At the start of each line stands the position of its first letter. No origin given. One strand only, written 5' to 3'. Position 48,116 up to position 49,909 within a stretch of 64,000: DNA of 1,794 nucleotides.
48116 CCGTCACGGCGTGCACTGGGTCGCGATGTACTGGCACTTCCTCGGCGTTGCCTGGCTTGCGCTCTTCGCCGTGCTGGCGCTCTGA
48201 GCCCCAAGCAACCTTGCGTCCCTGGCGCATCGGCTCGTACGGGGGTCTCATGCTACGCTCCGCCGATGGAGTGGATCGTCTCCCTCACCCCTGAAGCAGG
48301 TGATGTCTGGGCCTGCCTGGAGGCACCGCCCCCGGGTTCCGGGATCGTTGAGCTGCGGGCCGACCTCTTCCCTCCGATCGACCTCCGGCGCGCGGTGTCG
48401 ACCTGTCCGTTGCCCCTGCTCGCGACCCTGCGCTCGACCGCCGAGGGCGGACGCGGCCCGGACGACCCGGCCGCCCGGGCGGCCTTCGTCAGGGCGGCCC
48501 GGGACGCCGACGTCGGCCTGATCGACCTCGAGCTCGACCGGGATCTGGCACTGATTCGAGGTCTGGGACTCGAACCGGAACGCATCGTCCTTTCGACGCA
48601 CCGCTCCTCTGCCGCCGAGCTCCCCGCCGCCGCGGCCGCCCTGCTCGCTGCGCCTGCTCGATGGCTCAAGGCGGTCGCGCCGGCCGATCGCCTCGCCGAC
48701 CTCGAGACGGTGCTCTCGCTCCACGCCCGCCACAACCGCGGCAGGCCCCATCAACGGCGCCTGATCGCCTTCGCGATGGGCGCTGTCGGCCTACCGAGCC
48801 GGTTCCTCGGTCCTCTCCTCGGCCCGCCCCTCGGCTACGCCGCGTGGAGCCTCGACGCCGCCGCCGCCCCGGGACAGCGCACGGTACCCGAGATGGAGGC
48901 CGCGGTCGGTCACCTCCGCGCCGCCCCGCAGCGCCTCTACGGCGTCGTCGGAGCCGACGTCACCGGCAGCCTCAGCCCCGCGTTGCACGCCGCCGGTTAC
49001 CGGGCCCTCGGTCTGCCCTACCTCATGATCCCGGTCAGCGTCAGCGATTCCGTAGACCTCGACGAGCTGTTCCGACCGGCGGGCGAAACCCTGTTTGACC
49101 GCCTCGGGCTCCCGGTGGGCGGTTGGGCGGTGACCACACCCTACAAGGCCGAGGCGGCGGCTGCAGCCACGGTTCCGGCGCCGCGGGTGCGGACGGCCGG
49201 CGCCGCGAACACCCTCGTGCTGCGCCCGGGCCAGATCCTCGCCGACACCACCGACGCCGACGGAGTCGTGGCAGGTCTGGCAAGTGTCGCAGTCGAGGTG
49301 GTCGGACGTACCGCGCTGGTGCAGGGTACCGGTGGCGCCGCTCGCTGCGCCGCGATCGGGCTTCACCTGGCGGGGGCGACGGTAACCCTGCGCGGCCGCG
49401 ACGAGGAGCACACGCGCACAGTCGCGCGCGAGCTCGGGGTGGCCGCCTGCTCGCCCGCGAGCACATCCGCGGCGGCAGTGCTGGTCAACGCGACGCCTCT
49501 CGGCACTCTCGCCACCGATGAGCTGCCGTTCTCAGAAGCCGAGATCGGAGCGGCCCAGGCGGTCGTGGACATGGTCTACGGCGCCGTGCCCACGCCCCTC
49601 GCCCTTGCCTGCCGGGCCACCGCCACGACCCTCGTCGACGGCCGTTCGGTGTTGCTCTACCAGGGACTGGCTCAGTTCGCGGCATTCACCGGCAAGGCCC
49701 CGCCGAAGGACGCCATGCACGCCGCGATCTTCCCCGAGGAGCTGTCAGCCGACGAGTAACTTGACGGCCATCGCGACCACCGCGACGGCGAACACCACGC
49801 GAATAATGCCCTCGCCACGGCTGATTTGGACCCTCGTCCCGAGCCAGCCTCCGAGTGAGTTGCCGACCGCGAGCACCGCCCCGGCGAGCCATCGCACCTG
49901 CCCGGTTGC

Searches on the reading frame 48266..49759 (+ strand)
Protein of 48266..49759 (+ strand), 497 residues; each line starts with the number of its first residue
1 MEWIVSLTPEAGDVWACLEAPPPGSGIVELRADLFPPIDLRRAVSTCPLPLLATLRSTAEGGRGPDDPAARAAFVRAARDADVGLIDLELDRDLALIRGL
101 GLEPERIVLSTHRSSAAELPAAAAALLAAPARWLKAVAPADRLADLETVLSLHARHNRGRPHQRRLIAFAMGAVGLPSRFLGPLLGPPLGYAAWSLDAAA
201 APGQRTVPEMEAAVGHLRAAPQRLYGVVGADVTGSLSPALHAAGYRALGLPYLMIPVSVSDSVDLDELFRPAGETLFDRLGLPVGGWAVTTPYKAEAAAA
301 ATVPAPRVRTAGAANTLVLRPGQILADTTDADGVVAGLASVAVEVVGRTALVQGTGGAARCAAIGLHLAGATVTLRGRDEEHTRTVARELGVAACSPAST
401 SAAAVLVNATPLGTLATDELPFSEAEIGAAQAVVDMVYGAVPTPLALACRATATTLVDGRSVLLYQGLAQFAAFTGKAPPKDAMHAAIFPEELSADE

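Call 84: search_protein_families(library=pfam, proteins=[window:48266-49759:+], max_evalue=0.00001)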
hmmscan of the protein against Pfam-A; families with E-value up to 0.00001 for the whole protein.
window:48266-49759:+ (497 aa): 3 families
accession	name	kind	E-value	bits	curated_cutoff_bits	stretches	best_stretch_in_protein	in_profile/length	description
PF01487.21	DHquinase_I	-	2.1e-24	87.3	22.2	1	25-213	24-229/230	Type I 3-dehydroquinase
PF08501.16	Shikimate_dh_N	-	1.1e-09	38.8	27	1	227-317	1-83/83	Shikimate dehydrogenase substrate binding domain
PF18317.6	SDH_C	-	9.5e-08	32.1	25.8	1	461-488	3-30/31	Shikimate 5'-dehydrogenase C-terminal domain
